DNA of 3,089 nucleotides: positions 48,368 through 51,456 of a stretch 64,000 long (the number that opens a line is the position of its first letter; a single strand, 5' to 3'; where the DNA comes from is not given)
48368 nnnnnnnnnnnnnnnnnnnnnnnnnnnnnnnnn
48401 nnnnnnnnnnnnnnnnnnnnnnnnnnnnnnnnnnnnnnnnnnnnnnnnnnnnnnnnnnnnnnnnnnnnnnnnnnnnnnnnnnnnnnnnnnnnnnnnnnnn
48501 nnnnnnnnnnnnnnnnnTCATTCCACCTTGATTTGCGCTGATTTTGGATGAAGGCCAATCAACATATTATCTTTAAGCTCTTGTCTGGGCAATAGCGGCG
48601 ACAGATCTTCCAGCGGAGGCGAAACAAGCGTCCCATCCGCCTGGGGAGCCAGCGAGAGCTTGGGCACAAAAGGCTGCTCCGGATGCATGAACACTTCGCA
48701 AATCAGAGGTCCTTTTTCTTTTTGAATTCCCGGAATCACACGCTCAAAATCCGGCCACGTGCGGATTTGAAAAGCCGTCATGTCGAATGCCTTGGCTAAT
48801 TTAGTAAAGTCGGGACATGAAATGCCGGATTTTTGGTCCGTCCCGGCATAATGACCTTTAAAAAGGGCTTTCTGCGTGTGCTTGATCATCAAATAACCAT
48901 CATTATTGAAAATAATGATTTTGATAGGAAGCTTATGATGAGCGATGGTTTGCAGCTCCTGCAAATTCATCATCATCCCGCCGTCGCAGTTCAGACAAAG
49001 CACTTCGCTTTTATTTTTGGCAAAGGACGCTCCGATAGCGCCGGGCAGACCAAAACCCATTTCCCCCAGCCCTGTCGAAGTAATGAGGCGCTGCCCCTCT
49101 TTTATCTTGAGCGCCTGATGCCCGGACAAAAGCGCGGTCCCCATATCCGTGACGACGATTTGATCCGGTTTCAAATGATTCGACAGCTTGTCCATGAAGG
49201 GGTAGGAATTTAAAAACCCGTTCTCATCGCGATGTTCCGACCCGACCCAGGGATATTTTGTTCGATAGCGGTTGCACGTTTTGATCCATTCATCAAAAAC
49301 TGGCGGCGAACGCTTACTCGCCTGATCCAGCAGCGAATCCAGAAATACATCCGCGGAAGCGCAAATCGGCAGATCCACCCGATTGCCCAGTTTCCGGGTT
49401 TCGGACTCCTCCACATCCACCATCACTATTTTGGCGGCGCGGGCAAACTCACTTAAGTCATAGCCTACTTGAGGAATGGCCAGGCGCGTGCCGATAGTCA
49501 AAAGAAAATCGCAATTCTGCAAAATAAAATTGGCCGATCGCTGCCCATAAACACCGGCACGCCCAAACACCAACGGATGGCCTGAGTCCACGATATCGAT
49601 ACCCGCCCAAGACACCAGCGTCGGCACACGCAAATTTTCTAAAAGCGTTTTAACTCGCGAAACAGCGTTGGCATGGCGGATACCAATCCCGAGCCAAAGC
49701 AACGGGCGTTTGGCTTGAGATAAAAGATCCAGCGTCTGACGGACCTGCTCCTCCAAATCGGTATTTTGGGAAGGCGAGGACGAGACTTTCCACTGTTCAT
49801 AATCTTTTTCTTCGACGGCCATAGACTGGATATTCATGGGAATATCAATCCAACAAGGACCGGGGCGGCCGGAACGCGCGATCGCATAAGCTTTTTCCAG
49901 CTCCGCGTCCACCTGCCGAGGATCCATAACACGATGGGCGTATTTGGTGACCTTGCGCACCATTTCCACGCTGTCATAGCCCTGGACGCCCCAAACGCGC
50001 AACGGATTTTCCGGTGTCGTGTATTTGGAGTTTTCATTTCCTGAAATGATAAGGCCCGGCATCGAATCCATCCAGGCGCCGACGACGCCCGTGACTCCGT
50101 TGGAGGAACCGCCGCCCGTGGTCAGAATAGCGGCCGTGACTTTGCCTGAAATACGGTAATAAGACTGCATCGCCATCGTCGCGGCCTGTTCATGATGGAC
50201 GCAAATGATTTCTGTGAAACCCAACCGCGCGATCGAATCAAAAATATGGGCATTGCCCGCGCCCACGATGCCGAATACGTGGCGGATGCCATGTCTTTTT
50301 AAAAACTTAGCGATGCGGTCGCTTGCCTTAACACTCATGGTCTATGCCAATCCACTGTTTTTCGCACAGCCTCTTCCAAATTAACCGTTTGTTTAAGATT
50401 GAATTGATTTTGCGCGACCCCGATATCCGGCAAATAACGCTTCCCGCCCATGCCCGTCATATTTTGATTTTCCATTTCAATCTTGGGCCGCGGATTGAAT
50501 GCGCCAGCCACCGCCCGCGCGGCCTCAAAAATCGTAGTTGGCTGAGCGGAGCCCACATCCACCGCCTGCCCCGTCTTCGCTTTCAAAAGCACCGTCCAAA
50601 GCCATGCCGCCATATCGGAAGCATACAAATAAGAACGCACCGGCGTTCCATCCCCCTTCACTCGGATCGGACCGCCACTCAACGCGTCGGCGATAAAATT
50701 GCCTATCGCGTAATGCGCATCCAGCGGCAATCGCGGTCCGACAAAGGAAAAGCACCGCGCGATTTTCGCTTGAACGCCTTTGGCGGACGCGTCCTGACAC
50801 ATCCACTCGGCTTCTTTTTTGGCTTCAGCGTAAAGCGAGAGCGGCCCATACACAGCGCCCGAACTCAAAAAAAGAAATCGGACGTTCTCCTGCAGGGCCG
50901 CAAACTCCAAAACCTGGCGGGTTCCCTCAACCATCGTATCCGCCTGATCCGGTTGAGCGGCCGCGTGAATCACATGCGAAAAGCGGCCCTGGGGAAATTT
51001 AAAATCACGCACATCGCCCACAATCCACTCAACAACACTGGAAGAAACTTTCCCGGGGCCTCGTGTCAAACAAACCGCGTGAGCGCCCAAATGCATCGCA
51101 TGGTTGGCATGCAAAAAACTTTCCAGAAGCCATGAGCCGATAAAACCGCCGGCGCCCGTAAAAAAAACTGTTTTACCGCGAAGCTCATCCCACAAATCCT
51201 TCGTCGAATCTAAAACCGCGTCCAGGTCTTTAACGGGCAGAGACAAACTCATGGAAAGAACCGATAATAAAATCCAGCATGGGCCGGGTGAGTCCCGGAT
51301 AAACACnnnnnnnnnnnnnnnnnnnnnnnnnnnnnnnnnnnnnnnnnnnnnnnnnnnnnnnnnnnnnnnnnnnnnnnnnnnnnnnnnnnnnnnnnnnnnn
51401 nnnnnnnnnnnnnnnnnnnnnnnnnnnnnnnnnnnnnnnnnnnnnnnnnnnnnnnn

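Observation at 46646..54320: CDP-3,6-dideoxyhexose pathway coupled to a YerE-like ThDP enzyme and, unexpectedly, a DmpF/DmpG-like acetaldehyde dehydrogenase-aldolase pair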

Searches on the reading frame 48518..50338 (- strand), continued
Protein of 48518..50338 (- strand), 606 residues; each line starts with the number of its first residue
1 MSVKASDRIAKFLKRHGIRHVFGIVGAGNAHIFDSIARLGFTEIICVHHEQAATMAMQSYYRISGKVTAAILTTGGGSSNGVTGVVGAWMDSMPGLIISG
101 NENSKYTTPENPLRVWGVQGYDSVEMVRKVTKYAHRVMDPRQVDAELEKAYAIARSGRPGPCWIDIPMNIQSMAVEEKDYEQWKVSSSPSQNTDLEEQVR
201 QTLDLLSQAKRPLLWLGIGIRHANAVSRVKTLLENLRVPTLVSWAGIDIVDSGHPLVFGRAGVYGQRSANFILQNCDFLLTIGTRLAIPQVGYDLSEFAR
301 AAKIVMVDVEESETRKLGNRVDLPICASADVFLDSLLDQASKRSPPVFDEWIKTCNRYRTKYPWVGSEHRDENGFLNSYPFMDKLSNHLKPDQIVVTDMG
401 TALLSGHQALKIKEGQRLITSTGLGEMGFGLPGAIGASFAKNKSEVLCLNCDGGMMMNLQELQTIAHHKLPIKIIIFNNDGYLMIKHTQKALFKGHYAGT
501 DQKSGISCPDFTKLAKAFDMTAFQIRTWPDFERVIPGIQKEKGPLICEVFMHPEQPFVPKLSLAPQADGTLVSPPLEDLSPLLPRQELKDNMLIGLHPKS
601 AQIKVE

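Call 27: search_protein_families(library=ncbifam, proteins=[L037:7845-8945:+, L037:8946-10004:+, L005:9017-9955:+, L026:4443-5483:+, L061:4958-6037:+, L037:2437-4938:+, L065:17028-18398:+, L080:5801-6754:+, L031:10736-11797:-, L026:2543-3655:+], max_evalue=1e-10)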
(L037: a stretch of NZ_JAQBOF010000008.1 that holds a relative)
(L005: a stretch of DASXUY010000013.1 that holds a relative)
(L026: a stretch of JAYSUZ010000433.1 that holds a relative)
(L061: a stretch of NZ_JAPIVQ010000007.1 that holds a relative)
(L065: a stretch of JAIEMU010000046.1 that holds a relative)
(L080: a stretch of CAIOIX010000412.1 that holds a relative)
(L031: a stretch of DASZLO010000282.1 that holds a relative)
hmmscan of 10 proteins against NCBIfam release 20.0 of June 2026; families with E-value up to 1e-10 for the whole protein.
L037:7845-8945:+ (366 aa): 6 families
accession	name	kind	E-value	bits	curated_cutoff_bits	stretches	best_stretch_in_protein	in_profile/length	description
TIGR02622.1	CDP_4_6_dhtase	equivalog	6.9e-144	479.3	278.45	1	14-362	1-351/352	CDP-glucose 4,6-dehydratase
TIGR01181.1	dTDP_gluc_dehyt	equivalog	8.4e-25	87.5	365.1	1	20-344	2-314/321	dTDP-glucose 4,6-dehydratase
TIGR01179.1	galE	equivalog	1.1e-16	60.6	262.3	1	19-344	1-328/332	UDP-glucose 4-epimerase GalE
TIGR04180.1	EDH_00030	hypoth_equivalog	4.6e-16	58.7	475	1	20-227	1-197/297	NAD-dependent 4,6-dehydratase LegB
TIGR01472.1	gmd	equivalog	1.4e-15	57.4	415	1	19-183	2-173/342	GDP-mannose 4,6-dehydratase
TIGR01214.1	rmlD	equivalog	7.2e-11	41.7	224.05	1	19-181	1-140/285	dTDP-4-dehydrorhamnose reductase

L037:8946-10004:+ (352 aa): 12 families
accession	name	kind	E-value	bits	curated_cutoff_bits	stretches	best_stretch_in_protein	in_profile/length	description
TIGR01181.1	dTDP_gluc_dehyt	equivalog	2.1e-29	102.6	365.1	1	29-350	2-313/321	dTDP-glucose 4,6-dehydratase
TIGR04180.1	EDH_00030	hypoth_equivalog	7.4e-28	97.5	475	1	29-333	1-294/297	NAD-dependent 4,6-dehydratase LegB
NF008872.0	PRK11908.1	equivalog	1.8e-24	86.4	294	1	27-349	2-336/349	bifunctional UDP-4-keto-pentose/UDP-xylose synthase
NF007490.0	PRK10084.1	subfamily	8.9e-19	67.7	649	1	29-349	3-335/361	dTDP-glucose 4,6-dehydratase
TIGR01179.1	galE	equivalog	2.4e-17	62.8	262.3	1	29-299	2-280/332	UDP-glucose 4-epimerase GalE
NF005998.1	PRK08125.1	equivalog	7.5e-17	60.9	777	1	25-292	314-583/649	bifunctional UDP-4-amino-4-deoxy-L-arabinose formyltransferase/UDP-glucuronic acid oxidase ArnA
NF011728.1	PRK15181.1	equivalog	2e-16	59.9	760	1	23-276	12-265/348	Vi polysaccharide biosynthesis UDP-N-acetylglucosaminuronic acid C-4 epimerase TviC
NF007582.0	PRK10217.1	equivalog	1.2e-15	57.5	698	1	27-349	2-332/355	dTDP-glucose 4,6-dehydratase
TIGR02622.1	CDP_4_6_dhtase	equivalog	2.1e-15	56.7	278.45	1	24-349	2-331/352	CDP-glucose 4,6-dehydratase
NF047922.1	GDPFucSynFcl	equivalog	5.9e-14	52.2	500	1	62-349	17-302/308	GDP-L-fucose synthase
TIGR02197.1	heptose_epim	equivalog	3.7e-13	49.3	274.6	1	29-295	1-261/316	ADP-glyceromanno-heptose 6-epimerase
TIGR01746.1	Thioester-redct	subfamily_domain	2.6e-12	46.7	213.35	0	28-208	1-192/371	thioester reductase domain-containing protein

L005:9017-9955:+ (312 aa): 1 family
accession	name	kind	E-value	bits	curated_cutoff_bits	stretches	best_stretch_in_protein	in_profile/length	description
TIGR01444.1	fkbM_fam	subfamily_domain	6.3e-27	94.8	37.7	1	107-246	2-142/143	FkbM family methyltransferase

L026:4443-5483:+ (346 aa): 14 families
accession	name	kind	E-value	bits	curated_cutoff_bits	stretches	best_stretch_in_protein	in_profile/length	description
TIGR02160.1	PA_CoA_Oxy5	hypoth_equivalog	2.6e-63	214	420.8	1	5-344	3-350/352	1,2-phenylacetyl-CoA epoxidase subunit PaaE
NF007964.0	PRK10684.1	equivalog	1.7e-42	145.5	383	1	4-334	10-323/333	NADH oxidoreductase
NF058606.1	GlBtMonoRdsGbcB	equivalog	1.2e-38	133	500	1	7-343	17-360/362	glycine betaine monooxygenase reductase subunit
NF009805.0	PRK13289.1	equivalog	1.3e-34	119.8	432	1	7-243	158-393/399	NO-inducible flavohemoprotein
NF040810.1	BenC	equivalog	3.1e-32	112.1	430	1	3-243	104-331/333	benzoate 1,2-dioxygenase electron transfer component BenC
NF045803.1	MethMoxFADbindMmoC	equivalog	1.3e-29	103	500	1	4-242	107-340/343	aromatic/alkene monooxygenase hydroxylase FAD-binding subunit MmoC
NF008822.0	PRK11872.1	equivalog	4e-22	78.7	402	1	11-244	114-337/341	anthranilate 1,2-dioxygenase electron transfer component AntC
NF005963.0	PRK08051.1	equivalog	7.8e-15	54.8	230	1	1-243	1-231/233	NAD(P)H-flavin reductase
TIGR01941.1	nqrF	equivalog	1.3e-14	53.9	295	0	69-242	233-403/405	NADH:ubiquinone reductase (Na(+)-transporting) subunit F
NF004317.0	PRK05713.1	equivalog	4.4e-14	52.4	338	0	29-166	115-250/312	iron-sulfur-binding ferredoxin reductase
NF006220.0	PRK08345.1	subfamily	1.7e-12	47.2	395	1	6-239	13-248/294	cytochrome-c3 hydrogenase subunit gamma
NF008178.0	PRK10926.1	equivalog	2.5e-12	46.6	390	1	5-181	6-179/248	ferredoxin--NADP(+) reductase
NF000796.0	PRK00054.1-1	equivalog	1.7e-11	43.9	224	1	5-162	5-142/254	dihydroorotate dehydrogenase electron transfer subunit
NF041393.1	Frdxn_Halo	equivalog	2.8e-11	43.3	150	0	255-343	26-113/128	ferredoxin Fer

L061:4958-6037:+ (359 aa): 0 families

L037:2437-4938:+ (833 aa): 5 families
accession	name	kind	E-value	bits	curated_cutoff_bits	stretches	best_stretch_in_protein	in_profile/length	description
TIGR03028.1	EpsE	equivalog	5e-43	147.1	262.65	1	160-384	1-222/239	polysaccharide export protein EpsE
TIGR03027.2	pepcterm_export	equivalog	6.2e-38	130.1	180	1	160-374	2-133/169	XrtA/PEP-CTERM system exopolysaccharide export protein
NF011658.0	PRK15078.1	subfamily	1.6e-25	89.6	333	1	184-386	119-324/380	polysaccharide export protein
NF041843.1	EpsY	equivalog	2.4e-23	82.4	320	0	160-286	52-174/211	exopolysaccharide export protein EpsY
NF045978.1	ComEA_MAG0490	equivalog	2.4e-12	46.9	98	0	405-436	40-71/162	MAG0490 family ComEA-like DNA-binding protein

L065:17028-18398:+ (456 aa): 1 family
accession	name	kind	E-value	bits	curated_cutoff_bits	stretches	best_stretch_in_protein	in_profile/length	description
NF041503.1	WZX_like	subfamily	1.3e-21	77.2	300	1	22-432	3-413/429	O-unit flippase-like protein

L080:5801-6754:+ (317 aa): 0 families

L031:10736-11797:- (353 aa): 0 families

L026:2543-3655:+ (370 aa): 7 families
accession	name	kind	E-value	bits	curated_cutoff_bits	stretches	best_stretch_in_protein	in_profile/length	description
TIGR01472.1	gmd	equivalog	1.8e-177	589.6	415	1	2-351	1-341/342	GDP-mannose 4,6-dehydratase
TIGR04180.1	EDH_00030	hypoth_equivalog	8.5e-30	103.8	475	1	5-281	2-268/297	NAD-dependent 4,6-dehydratase LegB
TIGR01181.1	dTDP_gluc_dehyt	equivalog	3.8e-28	98.5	365.1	1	4-279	2-264/321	dTDP-glucose 4,6-dehydratase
TIGR02622.1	CDP_4_6_dhtase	equivalog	8.6e-21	74.4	278.45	1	2-174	5-172/352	CDP-glucose 4,6-dehydratase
TIGR01179.1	galE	equivalog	2.4e-19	69.4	262.3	1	4-185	2-175/332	UDP-glucose 4-epimerase GalE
NF007582.0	PRK10217.1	equivalog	1.3e-15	57.4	698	1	1-251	1-252/355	dTDP-glucose 4,6-dehydratase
NF007490.0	PRK10084.1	subfamily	8.5e-12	44.7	649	1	52-244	47-251/361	dTDP-glucose 4,6-dehydratase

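Call 46: search_protein_families(library=pfam, max_evalue=0.001, proteins=[L080:5801-6754:+, L031:10736-11797:-, L061:4958-6037:+])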
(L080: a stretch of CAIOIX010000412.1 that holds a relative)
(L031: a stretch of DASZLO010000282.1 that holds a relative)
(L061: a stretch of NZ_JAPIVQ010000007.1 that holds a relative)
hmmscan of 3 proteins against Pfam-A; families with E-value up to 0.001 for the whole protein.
L080:5801-6754:+ (317 aa): 2 families
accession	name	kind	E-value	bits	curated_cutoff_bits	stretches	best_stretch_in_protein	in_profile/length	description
PF01370.27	Epimerase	-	5.5e-17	62.4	20.9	1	3-229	1-230/240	NAD dependent epimerase/dehydratase family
PF16363.11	GDP_Man_Dehyd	-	2.3e-05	24.4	27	1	103-229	117-242/332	GDP-mannose 4,6 dehydratase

L031:10736-11797:- (353 aa): 0 families

L061:4958-6037:+ (359 aa): 2 families
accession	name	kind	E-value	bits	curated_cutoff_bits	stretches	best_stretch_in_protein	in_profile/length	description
PF02706.20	Wzz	-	2.7e-07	31.3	25.5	1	25-119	5-87/91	Chain length determinant protein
PF13807.11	GNVR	-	0.00031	21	27.7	0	283-353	12-82/82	G-rich domain on putative tyrosine kinase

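Call 62: search_dna_similar(query=window:48518-50338:-, collection=plasmids, mode=protein, max_rows=15, max_evalue=1e-80)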
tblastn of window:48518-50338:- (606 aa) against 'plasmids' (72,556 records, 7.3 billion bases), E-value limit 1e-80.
No match.

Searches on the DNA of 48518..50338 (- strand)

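Call 61: search_dna_similar(query=L079:5800-9000:+, collection=ecoli_genomes, mode=distant, max_rows=10)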
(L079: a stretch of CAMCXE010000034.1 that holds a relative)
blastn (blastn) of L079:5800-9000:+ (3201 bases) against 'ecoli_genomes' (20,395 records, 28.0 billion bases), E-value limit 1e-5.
No match.

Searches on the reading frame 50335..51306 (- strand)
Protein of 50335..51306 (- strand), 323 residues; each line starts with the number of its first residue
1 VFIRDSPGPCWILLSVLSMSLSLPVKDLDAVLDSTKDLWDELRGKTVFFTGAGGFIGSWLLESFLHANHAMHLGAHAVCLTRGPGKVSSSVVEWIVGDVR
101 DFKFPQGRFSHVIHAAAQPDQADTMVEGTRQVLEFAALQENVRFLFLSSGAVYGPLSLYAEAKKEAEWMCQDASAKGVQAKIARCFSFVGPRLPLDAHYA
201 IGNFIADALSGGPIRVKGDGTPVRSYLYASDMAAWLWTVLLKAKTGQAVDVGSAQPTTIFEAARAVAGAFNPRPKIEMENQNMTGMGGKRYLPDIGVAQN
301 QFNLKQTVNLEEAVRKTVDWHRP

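Call 4: search_protein_families(library=pfam, proteins=[window:50335-51306:-])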
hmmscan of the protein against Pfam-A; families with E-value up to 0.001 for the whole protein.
window:50335-51306:- (323 aa): 4 families
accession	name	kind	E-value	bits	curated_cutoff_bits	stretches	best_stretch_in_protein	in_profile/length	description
PF01370.27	Epimerase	-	2e-27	96.6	20.9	1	49-252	3-240/240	NAD dependent epimerase/dehydratase family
PF16363.11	GDP_Man_Dehyd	-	3.2e-17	63.5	27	1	110-317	86-332/332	GDP-mannose 4,6 dehydratase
PF07993.18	NAD_binding_4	-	1.6e-06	27.9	20.1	0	110-153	90-140/258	Male sterility protein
PF01073.25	3Beta_HSD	-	0.00064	19.3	22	0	50-156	3-123/280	3-beta hydroxysteroid dehydrogenase/isomerase family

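Call 5: search_protein_families(library=ncbifam, proteins=[window:50335-51306:-])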
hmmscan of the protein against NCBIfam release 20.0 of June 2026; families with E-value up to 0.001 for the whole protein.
window:50335-51306:- (323 aa): 11 families
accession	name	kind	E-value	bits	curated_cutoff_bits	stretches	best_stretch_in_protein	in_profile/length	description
TIGR01181.1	dTDP_gluc_dehyt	equivalog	6.5e-17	61.6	365.1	1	151-321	127-311/321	dTDP-glucose 4,6-dehydratase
TIGR04180.1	EDH_00030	hypoth_equivalog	4.5e-10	39.1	475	1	47-283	1-269/297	NAD-dependent 4,6-dehydratase LegB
NF007490.0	PRK10084.1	subfamily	2.8e-08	33.2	649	1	147-321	155-334/361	dTDP-glucose 4,6-dehydratase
NF007582.0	PRK10217.1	equivalog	4.2e-07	29.4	698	1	146-255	147-255/355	dTDP-glucose 4,6-dehydratase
TIGR01179.1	galE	equivalog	4.7e-07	29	262.3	0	219-322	221-326/332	UDP-glucose 4-epimerase GalE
NF047922.1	GDPFucSynFcl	equivalog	6.2e-07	29.2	500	1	214-321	197-301/308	GDP-L-fucose synthase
TIGR01746.1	Thioester-redct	subfamily_domain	1.2e-05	24.8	213.35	0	46-71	1-26/371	thioester reductase domain-containing protein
TIGR03466.1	HpnA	hypoth_equivalog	2.1e-05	23.6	367.65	1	46-164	2-128/327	hopanoid-associated sugar epimerase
TIGR02197.1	heptose_epim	equivalog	5.8e-05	22.4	274.6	0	49-165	3-130/316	ADP-glyceromanno-heptose 6-epimerase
NF005539.0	PRK07201.1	equivalog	0.00018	20.4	549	1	47-155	3-130/657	SDR family oxidoreductase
TIGR02622.1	CDP_4_6_dhtase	equivalog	0.00078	18.7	278.45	0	43-70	3-29/352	CDP-glucose 4,6-dehydratase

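Call 42: search_solved_structures(query=window:50335-51255:-, max_evalue=1e-8)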
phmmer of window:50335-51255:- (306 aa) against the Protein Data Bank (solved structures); distinct sequences matched with E-value up to 1e-8: 11.
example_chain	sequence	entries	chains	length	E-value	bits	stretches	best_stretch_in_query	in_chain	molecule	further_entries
2b69_A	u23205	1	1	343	1e-19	74.2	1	136-305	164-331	UDP-glucuronate decarboxylase 1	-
4gll_A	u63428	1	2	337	1.1e-19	74.1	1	136-305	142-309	UDP-glucuronic acid decarboxylase 1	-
4m55_A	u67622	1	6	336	3e-19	72.6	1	136-305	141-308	UDP-glucuronic acid decarboxylase 1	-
4lk3_A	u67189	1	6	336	3e-19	72.6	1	136-305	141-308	UDP-glucuronic acid decarboxylase 1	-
3icp_A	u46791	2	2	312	3.7e-13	52.6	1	30-301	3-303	NAD-dependent epimerase/dehydratase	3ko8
8vr2_A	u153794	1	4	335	1.7e-12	50.4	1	24-303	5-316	NAD-dependent epimerase/dehydratase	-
3aw9_A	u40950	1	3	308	1.9e-12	50.2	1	30-301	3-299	NAD-dependent epimerase/dehydratase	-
7ys8_A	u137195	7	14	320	3.8e-10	42.7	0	119-305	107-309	UDP-glucose 4-epimerase | UDP-glucose 4-epimerase along with EC 5.1.3.2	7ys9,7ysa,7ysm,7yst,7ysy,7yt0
1kep_A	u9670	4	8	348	5.1e-10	42.3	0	135-304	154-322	dTDP-D-glucose 4,6-dehydratase | DTDP-GLUCOSE 4,6-DEHYDRATASE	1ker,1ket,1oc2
6bi4_A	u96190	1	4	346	1.3e-09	41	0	137-305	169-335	dTDP-glucose 4,6-dehydratase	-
1g1a_A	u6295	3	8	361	6.6e-09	38.6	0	128-304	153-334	DTDP-D-GLUCOSE 4,6-DEHYDRATASE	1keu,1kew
